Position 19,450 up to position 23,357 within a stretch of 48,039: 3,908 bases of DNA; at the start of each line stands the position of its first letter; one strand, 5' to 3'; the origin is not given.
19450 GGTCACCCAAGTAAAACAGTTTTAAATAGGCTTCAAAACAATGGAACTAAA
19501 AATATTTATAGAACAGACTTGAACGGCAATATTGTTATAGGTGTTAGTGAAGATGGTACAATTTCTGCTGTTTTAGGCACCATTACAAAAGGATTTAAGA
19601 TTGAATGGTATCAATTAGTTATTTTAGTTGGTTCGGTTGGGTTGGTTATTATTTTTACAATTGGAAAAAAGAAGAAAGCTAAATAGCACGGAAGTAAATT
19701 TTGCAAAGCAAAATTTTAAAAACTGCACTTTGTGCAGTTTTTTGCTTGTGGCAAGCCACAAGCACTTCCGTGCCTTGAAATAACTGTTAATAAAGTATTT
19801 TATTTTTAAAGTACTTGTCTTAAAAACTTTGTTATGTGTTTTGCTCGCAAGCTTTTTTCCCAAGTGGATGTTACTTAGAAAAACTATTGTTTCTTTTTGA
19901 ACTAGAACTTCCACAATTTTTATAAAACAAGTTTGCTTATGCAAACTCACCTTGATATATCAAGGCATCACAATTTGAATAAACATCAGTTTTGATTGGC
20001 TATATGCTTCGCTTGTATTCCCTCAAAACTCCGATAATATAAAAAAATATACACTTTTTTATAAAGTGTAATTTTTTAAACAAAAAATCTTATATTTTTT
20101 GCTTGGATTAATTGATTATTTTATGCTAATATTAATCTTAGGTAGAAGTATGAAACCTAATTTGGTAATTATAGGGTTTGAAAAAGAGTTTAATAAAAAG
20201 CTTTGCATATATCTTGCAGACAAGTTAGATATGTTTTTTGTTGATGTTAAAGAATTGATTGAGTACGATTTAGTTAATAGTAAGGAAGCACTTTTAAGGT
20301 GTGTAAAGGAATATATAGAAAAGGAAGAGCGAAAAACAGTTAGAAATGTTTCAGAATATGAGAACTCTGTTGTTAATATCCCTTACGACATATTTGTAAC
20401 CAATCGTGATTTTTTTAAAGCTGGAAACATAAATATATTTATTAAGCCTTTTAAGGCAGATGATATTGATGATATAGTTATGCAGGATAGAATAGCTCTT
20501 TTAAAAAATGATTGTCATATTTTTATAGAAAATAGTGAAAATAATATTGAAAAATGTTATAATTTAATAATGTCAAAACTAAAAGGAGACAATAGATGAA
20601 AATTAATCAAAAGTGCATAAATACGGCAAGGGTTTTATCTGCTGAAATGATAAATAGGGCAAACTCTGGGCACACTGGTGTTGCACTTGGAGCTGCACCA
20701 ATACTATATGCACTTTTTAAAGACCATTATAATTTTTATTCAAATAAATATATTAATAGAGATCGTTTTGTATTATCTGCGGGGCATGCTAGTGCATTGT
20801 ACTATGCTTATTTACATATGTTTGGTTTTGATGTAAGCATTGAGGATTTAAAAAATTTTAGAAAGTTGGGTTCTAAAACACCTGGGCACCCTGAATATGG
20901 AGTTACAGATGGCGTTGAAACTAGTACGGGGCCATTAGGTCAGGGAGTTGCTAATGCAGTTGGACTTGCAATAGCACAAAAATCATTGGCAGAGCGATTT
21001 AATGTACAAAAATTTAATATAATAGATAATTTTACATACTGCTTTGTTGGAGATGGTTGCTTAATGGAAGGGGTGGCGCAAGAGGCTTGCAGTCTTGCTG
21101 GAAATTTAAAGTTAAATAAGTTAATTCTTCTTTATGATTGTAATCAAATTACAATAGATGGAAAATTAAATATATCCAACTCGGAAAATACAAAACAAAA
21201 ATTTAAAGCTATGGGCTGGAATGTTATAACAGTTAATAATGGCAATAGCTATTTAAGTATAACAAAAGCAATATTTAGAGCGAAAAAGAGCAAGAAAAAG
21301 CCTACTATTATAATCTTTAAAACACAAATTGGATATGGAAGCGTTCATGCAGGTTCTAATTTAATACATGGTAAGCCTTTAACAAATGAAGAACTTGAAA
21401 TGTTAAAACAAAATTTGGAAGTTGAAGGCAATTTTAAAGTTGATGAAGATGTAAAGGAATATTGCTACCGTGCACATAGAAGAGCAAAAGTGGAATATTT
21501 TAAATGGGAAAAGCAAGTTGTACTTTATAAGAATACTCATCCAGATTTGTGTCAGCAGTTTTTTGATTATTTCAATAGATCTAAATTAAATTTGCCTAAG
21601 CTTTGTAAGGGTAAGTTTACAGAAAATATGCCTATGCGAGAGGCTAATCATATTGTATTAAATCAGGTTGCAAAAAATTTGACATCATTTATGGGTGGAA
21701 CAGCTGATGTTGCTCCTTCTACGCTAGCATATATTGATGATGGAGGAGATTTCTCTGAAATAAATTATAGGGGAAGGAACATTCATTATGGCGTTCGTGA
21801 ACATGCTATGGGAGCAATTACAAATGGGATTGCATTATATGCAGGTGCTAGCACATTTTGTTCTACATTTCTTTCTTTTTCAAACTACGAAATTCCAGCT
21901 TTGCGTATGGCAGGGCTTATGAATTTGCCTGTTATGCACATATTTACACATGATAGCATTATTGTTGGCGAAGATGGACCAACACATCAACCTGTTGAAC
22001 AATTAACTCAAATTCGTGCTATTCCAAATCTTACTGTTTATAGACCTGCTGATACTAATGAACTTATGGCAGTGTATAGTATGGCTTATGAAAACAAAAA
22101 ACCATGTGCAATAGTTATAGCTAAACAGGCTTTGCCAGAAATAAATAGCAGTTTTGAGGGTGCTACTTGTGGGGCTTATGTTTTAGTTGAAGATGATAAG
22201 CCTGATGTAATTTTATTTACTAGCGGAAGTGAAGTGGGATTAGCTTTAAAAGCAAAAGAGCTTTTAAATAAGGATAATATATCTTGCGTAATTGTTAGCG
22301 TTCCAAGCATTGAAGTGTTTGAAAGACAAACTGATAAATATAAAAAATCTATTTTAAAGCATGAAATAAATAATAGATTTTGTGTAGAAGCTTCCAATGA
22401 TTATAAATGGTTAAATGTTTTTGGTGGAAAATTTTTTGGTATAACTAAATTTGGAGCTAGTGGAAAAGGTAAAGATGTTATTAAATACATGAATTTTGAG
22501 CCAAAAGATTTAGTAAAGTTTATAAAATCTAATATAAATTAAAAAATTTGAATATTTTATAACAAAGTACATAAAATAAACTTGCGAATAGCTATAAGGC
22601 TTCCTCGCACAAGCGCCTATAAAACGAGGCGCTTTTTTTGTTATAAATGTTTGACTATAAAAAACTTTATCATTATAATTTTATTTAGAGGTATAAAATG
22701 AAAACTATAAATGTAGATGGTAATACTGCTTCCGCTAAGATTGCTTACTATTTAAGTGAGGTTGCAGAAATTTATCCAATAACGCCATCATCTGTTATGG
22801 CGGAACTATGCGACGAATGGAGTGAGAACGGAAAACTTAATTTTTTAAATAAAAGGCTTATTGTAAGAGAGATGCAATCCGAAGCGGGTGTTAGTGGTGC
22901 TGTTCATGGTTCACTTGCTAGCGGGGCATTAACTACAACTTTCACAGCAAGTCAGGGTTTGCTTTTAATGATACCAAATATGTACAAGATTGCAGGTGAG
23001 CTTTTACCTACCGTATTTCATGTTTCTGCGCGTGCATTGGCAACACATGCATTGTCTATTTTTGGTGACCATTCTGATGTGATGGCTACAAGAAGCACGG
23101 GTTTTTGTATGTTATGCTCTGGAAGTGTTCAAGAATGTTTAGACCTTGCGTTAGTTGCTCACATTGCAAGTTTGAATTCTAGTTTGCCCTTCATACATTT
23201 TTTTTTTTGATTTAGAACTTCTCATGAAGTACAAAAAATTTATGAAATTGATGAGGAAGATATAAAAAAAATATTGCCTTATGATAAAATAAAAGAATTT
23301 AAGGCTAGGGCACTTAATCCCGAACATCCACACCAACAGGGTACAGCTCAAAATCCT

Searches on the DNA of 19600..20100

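Call 38: search_rna_families(source=window, start=19600, end=20100, threshold=evalue, max_evalue=10)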
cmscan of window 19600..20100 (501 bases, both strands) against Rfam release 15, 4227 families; matches with E-value up to 10: 14.
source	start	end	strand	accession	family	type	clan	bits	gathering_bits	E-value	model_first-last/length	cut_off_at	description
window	19644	19762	+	RF02579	tsr26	Gene; sRNA;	-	28.1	141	0.023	1-122/122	no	S. aureus tsr26 small RNA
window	19651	19742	+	RF02607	AbsR25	Gene; sRNA;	-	19.8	47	0.48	1-164/164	no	Acinetobacter sRNA 25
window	19658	19716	+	RF02730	JA02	Gene; sRNA;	-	18.4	49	6.3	1-116/116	no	Aggregatibacter sRNA JA02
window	19721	19753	+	RF02843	RefA5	Gene; antisense;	-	17.9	91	0.46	1-68/68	no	Enterococcus sRNA A5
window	19705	19805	+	RF02107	DLEU2_3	Gene; lncRNA;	-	16.8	60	6.6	1-76/76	no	Deleted in lymphocytic leukemia 2 conserved region 3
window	19802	19828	+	RF00207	K10_TLS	Cis-reg;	-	15.8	43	3.1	12-36/48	no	K10 transport/localisation element (TLS)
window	19903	19987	+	RF00561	SNORA40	Gene; snRNA; snoRNA; HACA-box;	-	15.4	51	5.4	1-128/128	no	Small nucleolar RNA SNORA40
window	19638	19769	+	RF02453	ncr952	Gene; sRNA;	-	15.2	100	0.62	1-143/143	no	Bacillus sRNA ncr952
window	19854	19883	+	RF03913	mir-992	Gene; miRNA;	-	14.6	79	8.1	1-86/86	no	mir-992 microRNA precursor family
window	19718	19741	-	RF02590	Spy1186876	Gene; sRNA;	-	14.5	208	0.87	211-234/243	no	S. pyogenes small RNA 1186876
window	19733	19791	-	RF02931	Bacilli-1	Gene; sRNA;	-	14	55.6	2.5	1-65/65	no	Bacilli-1 RNA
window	19676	19748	-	RF01706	Gut-1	Gene; sRNA;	-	13.8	50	8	1-77/77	no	Gut-1 RNA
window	19667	19763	+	RF01219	snoR100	Gene; snRNA; snoRNA; HACA-box;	-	13.5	50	8.9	1-116/116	no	Small nucleolar RNA snoR100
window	19715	19740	+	RF02503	Atu_C9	Gene; sRNA;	-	8.8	40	4.9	158-192/192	no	Rhizobiales sRNA Atu_C9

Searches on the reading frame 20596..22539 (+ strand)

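Call 11: search_protein_families(library=pfam, proteins=[window:20596-22539:+])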
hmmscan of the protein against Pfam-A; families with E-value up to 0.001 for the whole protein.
window:20596-22539:+ (648 aa): 5 families
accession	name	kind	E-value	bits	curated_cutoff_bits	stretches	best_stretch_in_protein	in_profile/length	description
PF00456.26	Transketolase_N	-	1.2e-118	396.3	22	1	4-324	2-327/334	Transketolase, thiamine diphosphate binding domain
PF02779.29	Transket_pyr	-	2.5e-43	148.1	27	1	345-514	3-173/174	Transketolase, pyrimidine binding domain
PF22613.1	Transketolase_C_1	-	2.3e-29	102.3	27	1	526-634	1-112/113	Transketolase-like TK C-terminal domain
PF02780.25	Transketolase_C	-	4.8e-09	36.6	25.9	1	528-590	2-69/124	Transketolase, C-terminal domain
PF00676.26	E1_dh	-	0.0003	20.3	22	1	106-239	95-220/300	Dehydrogenase E1 component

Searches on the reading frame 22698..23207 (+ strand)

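Call 11: search_protein_families(library=pfam, proteins=[window:22698-23207:+])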
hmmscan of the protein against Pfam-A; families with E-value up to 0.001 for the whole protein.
window:22698-23207:+ (170 aa): 1 family
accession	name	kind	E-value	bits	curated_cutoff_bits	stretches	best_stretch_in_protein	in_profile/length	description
PF01855.24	POR_N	-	3.6e-58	197.5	27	1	16-169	3-153/231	Pyruvate flavodoxin/ferredoxin oxidoreductase, thiamine diP-bdg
